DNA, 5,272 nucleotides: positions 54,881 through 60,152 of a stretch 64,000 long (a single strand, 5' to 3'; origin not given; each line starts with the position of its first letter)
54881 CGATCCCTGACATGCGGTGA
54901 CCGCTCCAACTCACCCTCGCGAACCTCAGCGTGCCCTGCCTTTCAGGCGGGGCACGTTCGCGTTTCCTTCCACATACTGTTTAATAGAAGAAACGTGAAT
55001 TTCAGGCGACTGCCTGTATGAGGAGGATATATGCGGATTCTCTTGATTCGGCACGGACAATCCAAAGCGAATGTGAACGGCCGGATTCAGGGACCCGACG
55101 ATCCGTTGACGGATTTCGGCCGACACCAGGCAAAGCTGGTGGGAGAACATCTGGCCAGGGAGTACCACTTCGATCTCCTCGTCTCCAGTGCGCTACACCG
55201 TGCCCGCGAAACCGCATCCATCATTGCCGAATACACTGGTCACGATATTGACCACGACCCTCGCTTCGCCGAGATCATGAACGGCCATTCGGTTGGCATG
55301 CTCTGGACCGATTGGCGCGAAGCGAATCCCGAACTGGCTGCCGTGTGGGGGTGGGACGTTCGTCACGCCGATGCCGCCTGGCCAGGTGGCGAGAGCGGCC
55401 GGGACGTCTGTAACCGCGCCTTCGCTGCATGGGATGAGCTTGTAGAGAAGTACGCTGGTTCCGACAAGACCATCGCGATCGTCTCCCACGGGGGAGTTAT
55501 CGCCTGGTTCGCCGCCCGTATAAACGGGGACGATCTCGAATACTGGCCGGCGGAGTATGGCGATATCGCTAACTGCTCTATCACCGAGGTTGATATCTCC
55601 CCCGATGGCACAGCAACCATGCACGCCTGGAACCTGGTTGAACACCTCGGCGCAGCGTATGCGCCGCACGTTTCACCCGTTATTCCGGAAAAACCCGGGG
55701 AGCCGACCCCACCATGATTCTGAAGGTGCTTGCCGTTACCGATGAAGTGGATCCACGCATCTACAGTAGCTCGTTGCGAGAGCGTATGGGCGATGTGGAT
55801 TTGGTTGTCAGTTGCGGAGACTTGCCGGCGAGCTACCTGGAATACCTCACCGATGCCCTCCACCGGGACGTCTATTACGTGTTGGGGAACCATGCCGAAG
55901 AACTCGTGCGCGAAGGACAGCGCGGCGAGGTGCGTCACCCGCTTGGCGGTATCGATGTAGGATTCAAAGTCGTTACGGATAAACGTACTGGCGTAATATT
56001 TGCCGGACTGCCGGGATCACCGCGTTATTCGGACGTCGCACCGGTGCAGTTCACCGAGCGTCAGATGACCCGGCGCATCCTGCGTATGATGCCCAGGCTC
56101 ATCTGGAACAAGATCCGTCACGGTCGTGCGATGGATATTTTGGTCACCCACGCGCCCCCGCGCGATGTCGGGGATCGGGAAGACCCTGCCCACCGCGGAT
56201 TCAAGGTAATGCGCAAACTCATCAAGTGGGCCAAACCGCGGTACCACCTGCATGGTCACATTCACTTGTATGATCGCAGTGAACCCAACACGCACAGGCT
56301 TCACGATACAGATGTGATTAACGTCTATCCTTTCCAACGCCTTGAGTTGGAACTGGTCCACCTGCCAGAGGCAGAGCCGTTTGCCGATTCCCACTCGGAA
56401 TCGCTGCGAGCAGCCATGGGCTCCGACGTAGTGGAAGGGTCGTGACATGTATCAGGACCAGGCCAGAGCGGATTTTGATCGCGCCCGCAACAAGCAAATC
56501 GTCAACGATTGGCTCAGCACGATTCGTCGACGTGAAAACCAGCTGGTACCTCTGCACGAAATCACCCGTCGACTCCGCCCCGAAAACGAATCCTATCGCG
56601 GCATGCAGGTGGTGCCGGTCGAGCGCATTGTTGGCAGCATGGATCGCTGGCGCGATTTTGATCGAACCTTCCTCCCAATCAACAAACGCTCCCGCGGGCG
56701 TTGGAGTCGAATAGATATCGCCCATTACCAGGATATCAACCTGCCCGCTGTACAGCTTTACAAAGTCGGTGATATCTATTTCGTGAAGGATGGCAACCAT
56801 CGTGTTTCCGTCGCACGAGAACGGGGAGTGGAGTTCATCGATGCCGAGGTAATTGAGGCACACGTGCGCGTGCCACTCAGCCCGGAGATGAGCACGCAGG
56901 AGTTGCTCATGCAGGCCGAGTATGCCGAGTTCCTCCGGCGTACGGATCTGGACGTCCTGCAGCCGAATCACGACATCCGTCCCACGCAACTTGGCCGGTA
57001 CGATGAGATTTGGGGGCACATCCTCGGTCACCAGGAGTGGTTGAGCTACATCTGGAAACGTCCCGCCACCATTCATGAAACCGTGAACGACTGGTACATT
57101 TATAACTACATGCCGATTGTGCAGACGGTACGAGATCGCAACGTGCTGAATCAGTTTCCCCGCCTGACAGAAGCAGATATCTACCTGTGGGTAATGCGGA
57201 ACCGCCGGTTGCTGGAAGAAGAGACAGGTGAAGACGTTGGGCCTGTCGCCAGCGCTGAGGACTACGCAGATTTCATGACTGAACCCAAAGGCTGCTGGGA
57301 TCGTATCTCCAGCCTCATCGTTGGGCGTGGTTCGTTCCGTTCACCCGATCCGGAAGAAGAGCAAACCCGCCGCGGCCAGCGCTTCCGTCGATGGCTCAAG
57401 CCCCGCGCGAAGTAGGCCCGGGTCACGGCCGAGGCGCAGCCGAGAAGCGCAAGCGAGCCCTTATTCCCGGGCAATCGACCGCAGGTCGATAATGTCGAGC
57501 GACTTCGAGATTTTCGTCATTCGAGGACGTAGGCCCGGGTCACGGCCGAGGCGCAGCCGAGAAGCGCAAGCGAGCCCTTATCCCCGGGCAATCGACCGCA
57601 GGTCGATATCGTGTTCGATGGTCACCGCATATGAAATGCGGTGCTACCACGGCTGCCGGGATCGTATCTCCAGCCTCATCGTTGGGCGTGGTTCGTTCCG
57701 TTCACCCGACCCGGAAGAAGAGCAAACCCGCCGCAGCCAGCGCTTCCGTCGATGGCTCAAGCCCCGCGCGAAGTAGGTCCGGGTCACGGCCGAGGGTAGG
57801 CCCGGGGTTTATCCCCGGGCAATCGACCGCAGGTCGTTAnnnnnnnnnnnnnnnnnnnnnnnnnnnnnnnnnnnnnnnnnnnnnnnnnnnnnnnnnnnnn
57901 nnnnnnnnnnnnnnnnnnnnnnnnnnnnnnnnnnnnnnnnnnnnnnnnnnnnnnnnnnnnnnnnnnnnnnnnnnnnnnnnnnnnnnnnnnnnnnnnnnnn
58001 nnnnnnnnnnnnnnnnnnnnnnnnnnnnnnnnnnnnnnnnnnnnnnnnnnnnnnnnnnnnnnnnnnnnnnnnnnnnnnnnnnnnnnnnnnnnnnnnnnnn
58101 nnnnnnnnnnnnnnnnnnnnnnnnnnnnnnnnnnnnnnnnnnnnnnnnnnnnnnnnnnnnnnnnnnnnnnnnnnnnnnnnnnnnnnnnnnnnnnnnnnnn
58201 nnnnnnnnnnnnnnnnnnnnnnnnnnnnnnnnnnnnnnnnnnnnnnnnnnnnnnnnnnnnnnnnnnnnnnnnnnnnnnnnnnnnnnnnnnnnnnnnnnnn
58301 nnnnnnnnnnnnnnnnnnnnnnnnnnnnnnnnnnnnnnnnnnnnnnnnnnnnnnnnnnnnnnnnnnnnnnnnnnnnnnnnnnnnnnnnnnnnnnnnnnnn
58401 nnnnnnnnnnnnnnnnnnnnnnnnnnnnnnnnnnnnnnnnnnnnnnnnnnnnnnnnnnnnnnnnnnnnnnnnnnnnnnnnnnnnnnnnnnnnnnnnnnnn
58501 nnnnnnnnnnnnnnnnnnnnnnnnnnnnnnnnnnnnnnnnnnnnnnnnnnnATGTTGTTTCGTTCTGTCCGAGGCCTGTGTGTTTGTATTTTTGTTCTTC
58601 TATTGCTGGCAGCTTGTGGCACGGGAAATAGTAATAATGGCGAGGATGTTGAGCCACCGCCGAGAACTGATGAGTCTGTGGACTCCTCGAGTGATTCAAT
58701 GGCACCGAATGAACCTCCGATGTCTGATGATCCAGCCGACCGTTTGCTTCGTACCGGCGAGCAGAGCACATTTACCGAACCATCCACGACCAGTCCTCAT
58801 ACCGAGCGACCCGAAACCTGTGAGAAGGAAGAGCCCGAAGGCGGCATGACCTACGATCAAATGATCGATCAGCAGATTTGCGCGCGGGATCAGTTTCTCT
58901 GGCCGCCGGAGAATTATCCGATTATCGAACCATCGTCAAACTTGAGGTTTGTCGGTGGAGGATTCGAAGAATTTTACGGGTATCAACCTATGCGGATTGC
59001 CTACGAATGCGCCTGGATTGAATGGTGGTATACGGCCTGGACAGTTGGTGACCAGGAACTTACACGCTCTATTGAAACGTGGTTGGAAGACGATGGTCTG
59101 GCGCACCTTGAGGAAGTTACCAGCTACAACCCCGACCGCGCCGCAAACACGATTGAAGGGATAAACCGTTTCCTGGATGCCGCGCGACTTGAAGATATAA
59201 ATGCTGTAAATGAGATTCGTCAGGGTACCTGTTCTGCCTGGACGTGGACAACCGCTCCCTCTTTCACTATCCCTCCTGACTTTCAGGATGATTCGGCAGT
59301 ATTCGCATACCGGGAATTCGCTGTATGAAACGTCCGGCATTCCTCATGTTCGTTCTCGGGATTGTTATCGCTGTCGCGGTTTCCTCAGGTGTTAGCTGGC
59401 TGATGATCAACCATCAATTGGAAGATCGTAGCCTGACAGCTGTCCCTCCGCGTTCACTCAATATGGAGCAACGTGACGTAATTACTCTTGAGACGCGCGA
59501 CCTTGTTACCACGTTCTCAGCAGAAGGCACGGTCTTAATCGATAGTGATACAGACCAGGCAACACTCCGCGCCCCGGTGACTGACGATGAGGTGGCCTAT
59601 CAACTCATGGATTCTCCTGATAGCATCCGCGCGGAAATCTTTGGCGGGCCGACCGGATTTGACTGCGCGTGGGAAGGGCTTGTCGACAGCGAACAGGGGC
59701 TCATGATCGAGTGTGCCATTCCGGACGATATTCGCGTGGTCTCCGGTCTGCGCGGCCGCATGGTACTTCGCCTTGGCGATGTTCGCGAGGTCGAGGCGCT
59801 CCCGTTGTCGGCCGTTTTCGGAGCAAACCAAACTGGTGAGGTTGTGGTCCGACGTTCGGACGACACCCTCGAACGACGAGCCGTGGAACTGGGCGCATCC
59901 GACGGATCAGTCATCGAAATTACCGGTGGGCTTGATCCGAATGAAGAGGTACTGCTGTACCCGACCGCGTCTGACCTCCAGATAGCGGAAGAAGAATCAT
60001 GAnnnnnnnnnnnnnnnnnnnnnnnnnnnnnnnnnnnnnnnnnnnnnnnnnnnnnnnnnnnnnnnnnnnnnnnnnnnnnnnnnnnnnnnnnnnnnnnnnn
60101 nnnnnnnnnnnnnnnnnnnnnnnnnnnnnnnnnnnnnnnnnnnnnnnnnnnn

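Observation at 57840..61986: AT-richer island: secreted 108-aa protein plus lipoprotein, short MFP, ABC ATPase and FtsX permease, a candidate toxin or peptide export/immunity system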

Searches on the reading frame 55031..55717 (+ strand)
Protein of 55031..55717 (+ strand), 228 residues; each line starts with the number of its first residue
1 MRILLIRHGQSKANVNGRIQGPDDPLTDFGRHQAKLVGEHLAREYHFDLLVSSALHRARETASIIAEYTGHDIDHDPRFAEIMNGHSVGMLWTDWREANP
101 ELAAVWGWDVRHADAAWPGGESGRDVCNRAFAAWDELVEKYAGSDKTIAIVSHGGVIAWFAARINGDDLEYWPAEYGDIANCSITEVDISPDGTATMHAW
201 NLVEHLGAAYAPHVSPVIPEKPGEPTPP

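Call 21: search_protein_families(library=pfam, proteins=[window:55031-55717:+], max_evalue=0.00001)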
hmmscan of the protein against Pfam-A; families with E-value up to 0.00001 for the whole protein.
window:55031-55717:+ (228 aa): 1 family
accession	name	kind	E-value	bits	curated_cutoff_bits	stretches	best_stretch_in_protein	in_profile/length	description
PF00300.27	His_Phos_1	-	2.2e-45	155.2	21.7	1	3-201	1-192/194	Histidine phosphatase superfamily (branch 1)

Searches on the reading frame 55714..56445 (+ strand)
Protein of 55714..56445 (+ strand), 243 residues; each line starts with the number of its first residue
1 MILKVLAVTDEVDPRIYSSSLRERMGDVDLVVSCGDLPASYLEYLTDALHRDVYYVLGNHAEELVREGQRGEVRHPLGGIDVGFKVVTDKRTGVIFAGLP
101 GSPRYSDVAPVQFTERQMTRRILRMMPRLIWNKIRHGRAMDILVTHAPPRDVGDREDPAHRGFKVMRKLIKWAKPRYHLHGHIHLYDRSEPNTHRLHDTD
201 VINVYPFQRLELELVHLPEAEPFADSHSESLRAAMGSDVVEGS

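Call 21: search_protein_families(library=pfam, proteins=[window:55714-56445:+], max_evalue=0.00001)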
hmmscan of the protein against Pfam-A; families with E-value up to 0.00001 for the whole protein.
window:55714-56445:+ (243 aa): 1 family
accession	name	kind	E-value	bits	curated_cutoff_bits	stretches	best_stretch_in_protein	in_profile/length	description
PF00149.33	Metallophos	-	1.7e-09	38.8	21.5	1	26-185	29-190/191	Calcineurin-like phosphoesterase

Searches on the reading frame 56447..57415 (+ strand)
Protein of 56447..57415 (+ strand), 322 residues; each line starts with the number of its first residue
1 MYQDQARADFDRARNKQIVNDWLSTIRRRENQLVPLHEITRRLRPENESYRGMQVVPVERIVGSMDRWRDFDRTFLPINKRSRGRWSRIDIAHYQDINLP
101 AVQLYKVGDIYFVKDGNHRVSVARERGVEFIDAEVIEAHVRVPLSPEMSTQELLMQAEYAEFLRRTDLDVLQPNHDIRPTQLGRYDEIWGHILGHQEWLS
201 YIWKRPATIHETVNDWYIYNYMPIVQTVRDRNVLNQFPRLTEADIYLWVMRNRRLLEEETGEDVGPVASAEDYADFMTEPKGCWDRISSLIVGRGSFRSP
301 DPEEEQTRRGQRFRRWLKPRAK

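Call 3: search_protein_families(library=pfam, proteins=[window:56447-57415:+], max_evalue=0.1)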
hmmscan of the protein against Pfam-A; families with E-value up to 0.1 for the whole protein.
window:56447-57415:+ (322 aa): 1 family
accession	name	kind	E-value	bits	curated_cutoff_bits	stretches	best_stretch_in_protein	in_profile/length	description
PF13224.11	DUF4032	-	0.026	14.8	23.8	1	209-275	98-160/163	Domain of unknown function (DUF4032)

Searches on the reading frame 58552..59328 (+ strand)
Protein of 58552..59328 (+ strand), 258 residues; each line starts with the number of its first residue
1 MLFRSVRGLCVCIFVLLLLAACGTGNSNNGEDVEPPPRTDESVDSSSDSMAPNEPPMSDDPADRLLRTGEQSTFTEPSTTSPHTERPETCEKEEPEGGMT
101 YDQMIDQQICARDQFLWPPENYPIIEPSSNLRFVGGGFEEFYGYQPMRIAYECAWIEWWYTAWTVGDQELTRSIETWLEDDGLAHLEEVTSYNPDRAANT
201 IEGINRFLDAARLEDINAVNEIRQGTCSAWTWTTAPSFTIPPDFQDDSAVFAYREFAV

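Call 3: search_protein_families(library=pfam, proteins=[window:58552-59328:+], max_evalue=0.1)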
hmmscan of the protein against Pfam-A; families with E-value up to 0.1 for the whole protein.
window:58552-59328:+ (258 aa): 0 families

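Call 4: search_protein_families(library=ncbifam, proteins=[window:58552-59328:+], max_evalue=0.1)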
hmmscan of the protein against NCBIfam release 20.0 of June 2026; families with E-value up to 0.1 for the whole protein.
window:58552-59328:+ (258 aa): 3 families
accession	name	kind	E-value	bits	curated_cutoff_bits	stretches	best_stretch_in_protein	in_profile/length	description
NF058647.1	lipo_LytA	equivalog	0.0049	17.1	110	1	10-35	6-31/107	acidic lipoprotein LytA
NF051869.1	StalkProtStpX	equivalog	0.032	13.6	450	1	9-81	11-80/516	stalk-specific protein StpX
NF008731.0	PRK11752.1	equivalog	0.089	12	325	0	133-152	156-175/287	glutathione-dependent disulfide-bond oxidoreductase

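Call 8: find_homologous_proteins(query=window:58552-59328:+, max_evalue=0.01)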
Query window:58552-59328:+ (258 aa): 1 proteins with E <= 0.01 among 438 candidates.
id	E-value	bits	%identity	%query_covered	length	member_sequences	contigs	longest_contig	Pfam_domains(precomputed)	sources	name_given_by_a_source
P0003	9.3e-142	490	100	81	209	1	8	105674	-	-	-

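Call 53: search_solved_structures(query=A6, max_evalue=10)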
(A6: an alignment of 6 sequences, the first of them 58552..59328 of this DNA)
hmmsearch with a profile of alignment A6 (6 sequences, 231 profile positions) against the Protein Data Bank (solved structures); distinct sequences matched with E-value up to 10: 2.
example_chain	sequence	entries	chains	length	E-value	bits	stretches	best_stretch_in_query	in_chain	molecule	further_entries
2yp6_A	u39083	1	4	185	0.026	17.4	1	4-61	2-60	THIOREDOXIN FAMILY PROTEIN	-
8fit_A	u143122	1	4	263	0.43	13.4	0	151-187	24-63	cs074A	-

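Call 76: find_homologous_proteins(query=A6, max_evalue=0.001)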
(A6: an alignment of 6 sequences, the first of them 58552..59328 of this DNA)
Query A6 (6 sequences) (258 aa, profile of the alignment): 8 proteins with E <= 0.001 among 7262 candidates.
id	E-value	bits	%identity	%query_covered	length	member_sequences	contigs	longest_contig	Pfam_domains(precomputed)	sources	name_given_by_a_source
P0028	6.2e-82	293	23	65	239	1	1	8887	-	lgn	-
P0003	9.8e-76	272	100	81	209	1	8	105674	-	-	-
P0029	1.4e-63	233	24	58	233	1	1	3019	-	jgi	jgi:hypothetical protein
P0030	8.0e-51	191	23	62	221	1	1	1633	-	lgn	-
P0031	1.3e-26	112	27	55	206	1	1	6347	-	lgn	-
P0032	1.8e-22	98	23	65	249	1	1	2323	-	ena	-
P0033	5.5e-21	93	20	84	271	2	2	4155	-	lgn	-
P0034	1.9e-14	72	20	81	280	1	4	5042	-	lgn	-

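Call 81: find_encoding_contigs(protein=P0031, flank=6000, max_places=2)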
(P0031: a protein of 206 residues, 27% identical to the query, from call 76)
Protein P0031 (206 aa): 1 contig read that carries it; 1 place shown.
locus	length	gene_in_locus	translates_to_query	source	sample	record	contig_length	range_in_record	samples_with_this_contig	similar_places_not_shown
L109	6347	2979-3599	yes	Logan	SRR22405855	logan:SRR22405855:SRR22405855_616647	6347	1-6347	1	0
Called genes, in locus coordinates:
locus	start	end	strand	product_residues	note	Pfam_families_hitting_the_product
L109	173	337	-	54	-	-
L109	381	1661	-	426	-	PF13520:AA_permease_2, PF00324:AA_permease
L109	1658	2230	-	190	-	PF03551:PadR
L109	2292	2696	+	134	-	-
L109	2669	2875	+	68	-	-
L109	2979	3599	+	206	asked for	-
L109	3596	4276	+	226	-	PF25989:YknX_C (weak)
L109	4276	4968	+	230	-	PF00005:ABC_tran, PF13304:AAA_21 (faint)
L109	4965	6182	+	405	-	PF12704:MacB_PCD, PF02687:FtsX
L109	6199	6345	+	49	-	?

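Call 82: find_encoding_contigs(protein=P0034, flank=6000, max_places=2)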
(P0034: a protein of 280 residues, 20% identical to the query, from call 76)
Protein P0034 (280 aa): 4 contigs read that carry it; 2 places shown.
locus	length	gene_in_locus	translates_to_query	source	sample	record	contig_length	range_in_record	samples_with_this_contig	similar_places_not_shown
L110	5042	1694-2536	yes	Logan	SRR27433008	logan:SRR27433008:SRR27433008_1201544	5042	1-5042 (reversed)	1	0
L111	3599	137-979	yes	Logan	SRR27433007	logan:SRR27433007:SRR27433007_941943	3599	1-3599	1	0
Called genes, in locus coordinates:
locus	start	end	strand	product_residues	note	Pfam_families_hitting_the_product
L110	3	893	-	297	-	?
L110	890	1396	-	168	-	PF04542:Sigma70_r2, PF08281:Sigma70_r4_2, PF04545:Sigma70_r4 (weak)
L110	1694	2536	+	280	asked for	-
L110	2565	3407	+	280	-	PF25975:CzcB_C (faint), PF25989:YknX_C (faint)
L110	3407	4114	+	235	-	PF00005:ABC_tran, PF02463:SMC_N (faint), PF13304:AAA_21 (faint)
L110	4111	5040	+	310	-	?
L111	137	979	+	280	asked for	-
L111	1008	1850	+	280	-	PF25975:CzcB_C (faint), PF25989:YknX_C (faint)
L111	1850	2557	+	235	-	PF00005:ABC_tran, PF02463:SMC_N (faint), PF13304:AAA_21 (faint)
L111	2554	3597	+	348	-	?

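Call 83: find_encoding_contigs(protein=P0033, flank=6000, max_places=2)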
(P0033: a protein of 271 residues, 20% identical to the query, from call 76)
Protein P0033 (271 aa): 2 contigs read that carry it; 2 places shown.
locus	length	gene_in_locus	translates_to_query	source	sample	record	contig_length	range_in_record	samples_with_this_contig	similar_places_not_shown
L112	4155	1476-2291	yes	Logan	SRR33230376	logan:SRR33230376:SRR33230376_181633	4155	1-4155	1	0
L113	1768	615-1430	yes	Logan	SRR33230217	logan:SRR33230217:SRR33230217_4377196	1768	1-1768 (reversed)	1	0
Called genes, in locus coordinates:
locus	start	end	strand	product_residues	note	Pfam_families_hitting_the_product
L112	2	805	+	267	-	?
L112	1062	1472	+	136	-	-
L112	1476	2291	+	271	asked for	-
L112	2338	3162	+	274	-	-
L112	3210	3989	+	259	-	-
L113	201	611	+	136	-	-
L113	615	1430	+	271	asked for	-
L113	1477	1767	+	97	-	?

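Call 84: find_encoding_contigs(protein=P0029, flank=6000, max_places=2)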
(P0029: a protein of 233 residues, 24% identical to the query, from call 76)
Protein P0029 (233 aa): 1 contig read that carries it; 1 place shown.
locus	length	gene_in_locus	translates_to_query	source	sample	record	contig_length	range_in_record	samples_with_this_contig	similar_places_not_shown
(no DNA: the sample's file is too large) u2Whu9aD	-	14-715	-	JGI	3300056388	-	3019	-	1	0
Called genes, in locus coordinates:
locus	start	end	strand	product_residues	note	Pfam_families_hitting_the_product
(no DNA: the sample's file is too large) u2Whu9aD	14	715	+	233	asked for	-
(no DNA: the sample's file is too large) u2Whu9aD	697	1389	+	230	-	PF25967:RND-MFP_C (weak), PF25989:YknX_C (weak)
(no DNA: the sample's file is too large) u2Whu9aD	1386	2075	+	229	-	PF00005:ABC_tran, PF13304:AAA_21 (faint)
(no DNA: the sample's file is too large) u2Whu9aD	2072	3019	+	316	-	?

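Call 98: search_protein_families(library=pfam, alignment_id=A6, max_evalue=0.1)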
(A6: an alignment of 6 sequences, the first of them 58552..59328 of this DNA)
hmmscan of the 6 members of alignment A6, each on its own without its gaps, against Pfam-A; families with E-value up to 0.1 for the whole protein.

A. member 1, window:58552-59328:+ (258 aa): 0 families

B. families by the number of members that match (of 6 scanned): 1 family
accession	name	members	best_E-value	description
PF16339.10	DUF4969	1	0.068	Domain of unknown function (DUF4969)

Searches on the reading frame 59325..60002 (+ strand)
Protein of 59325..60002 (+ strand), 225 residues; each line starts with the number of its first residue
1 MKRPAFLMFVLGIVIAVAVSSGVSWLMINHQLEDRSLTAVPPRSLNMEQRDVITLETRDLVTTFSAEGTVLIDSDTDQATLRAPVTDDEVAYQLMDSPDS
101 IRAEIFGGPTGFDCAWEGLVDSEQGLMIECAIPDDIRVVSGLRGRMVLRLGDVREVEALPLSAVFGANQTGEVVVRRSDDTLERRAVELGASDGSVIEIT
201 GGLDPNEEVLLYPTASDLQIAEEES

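Call 3: search_protein_families(library=pfam, proteins=[window:59325-60002:+], max_evalue=0.1)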
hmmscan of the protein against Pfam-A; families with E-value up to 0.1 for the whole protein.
window:59325-60002:+ (225 aa): 0 families

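Call 4: search_protein_families(library=ncbifam, proteins=[window:59325-60002:+], max_evalue=0.1)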
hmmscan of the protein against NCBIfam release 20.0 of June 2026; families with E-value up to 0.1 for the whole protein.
window:59325-60002:+ (225 aa): 4 families
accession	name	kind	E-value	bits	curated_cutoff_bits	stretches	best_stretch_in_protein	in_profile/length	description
TIGR01730.1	RND_mfp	subfamily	7.8e-06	25.1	94.9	1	135-211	231-307/322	efflux RND transporter periplasmic adaptor subunit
NF045680.1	DiMtlExpIhpB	equivalog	2.3e-05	23.5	450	1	132-207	230-304/326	divalent metal ion exporter adaptor subunit IhpB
TIGR00999.1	8a0102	subfamily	0.0016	17.6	319.3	1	137-209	190-262/271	CzcB/NccB family metal efflux transporter periplasmic adaptor subunit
NF008606.0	PRK11578.1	equivalog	0.031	13.4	342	1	146-211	296-362/371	macrolide transporter subunit MacA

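Call 52: search_solved_structures(query=A5, max_evalue=1, show_alignments=2)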
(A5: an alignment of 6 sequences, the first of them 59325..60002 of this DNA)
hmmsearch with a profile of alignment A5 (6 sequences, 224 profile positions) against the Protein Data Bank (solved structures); distinct sequences matched with E-value up to 1: 11.
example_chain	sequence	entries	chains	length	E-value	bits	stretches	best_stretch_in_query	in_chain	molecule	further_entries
9qgy_G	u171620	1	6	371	9.6e-07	31.5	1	142-211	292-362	Macrolide export protein MacA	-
5nik_D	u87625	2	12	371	3.6e-06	29.6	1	142-211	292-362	Macrolide export protein MacA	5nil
3fpp_A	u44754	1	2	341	4.1e-06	29.4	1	142-211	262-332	Macrolide-specific efflux protein macA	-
4dk1_A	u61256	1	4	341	4.2e-05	26.1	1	141-215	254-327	Putative MacA, Multidrug resistance protein mexA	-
4dk0_A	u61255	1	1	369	4.3e-05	26.1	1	141-215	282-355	Putative MacA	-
4l8j_A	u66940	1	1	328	0.0069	18.9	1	155-213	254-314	Putative efflux transporter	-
6vej_P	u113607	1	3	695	0.011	18.2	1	144-214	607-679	Probable Resistance-Nodulation-Cell Division (RND) efflux membrane fusion protein,Probable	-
9j3d_D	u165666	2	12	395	0.066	15.7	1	159-212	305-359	RND efflux system, MexC-like protein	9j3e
3lnn_A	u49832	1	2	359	0.54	12.7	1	150-211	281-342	Membrane fusion protein (MFP) heavy metal cation efflux ZneB (CzcB-like)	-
3t51_B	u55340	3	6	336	0.84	12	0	148-211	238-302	Cation efflux system protein CusB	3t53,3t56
20yy_D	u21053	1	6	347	0.98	11.8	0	158-215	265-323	Multidrug efflux RND transporter periplasmic adaptor subunit MexJ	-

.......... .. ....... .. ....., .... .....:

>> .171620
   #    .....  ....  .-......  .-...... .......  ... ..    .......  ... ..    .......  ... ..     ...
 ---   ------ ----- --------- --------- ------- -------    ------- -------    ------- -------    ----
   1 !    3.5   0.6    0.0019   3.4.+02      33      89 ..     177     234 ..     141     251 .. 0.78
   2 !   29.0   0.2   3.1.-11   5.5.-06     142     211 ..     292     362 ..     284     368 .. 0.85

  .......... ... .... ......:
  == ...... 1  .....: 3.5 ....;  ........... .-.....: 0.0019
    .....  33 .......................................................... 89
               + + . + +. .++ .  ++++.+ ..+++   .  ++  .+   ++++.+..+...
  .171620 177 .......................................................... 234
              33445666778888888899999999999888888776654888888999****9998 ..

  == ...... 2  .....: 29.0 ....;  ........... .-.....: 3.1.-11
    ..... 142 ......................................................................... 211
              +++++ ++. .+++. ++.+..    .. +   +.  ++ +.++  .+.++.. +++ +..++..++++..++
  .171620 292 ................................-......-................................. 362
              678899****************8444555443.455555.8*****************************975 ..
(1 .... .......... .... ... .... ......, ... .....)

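Call 55: find_related_loci(query=A5, collection=genome_contigs, flank=6000)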
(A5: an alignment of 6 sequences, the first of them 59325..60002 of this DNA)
Query A5 (225 aa) in genome_contigs; peptide patterns used: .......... (x = any residue, [..] = any of these).
13 stretches matched a pattern; 6 encode a relative of the query (tblastn E <= 1e-3); 6 distinct loci.
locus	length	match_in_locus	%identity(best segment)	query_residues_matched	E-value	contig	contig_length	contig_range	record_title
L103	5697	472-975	42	49-218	9e-40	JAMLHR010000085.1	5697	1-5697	MAG: Thermomicrobiales bacterium isolate ACE_NR_CHLO14 ACE_NR_CHLO14_85, whole genome shotgun sequence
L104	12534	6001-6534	38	41-219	5e-39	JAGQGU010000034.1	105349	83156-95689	MAG: Thermomicrobiales bacterium isolate HKST-UBA75 2009_17927, whole genome shotgun sequence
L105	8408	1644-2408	32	1-218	1e-38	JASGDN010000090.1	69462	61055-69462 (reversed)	MAG: Thermomicrobiales bacterium isolate 4M006 JMF-2106-05-0004.bin.6_91, whole genome shotgun sequence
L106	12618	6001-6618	39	13-218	2e-38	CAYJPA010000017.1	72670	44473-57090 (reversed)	MAG TPA_asm: uncultured Sphaerobacteraceae bacterium isolate ERP124720_co1_207 genome assembly, contig: NODE_513_length_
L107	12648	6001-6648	42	21-218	1e-41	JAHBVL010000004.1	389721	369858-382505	MAG: Thermomicrobiales bacterium isolate ACE_CHL14 CHL14_4, whole genome shotgun sequence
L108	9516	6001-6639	37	10-219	3e-35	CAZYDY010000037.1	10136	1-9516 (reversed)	MAG TPA_asm: uncultured Sphaerobacteraceae bacterium isolate SRP220891_co3_68 genome assembly, contig: NODE_10780_length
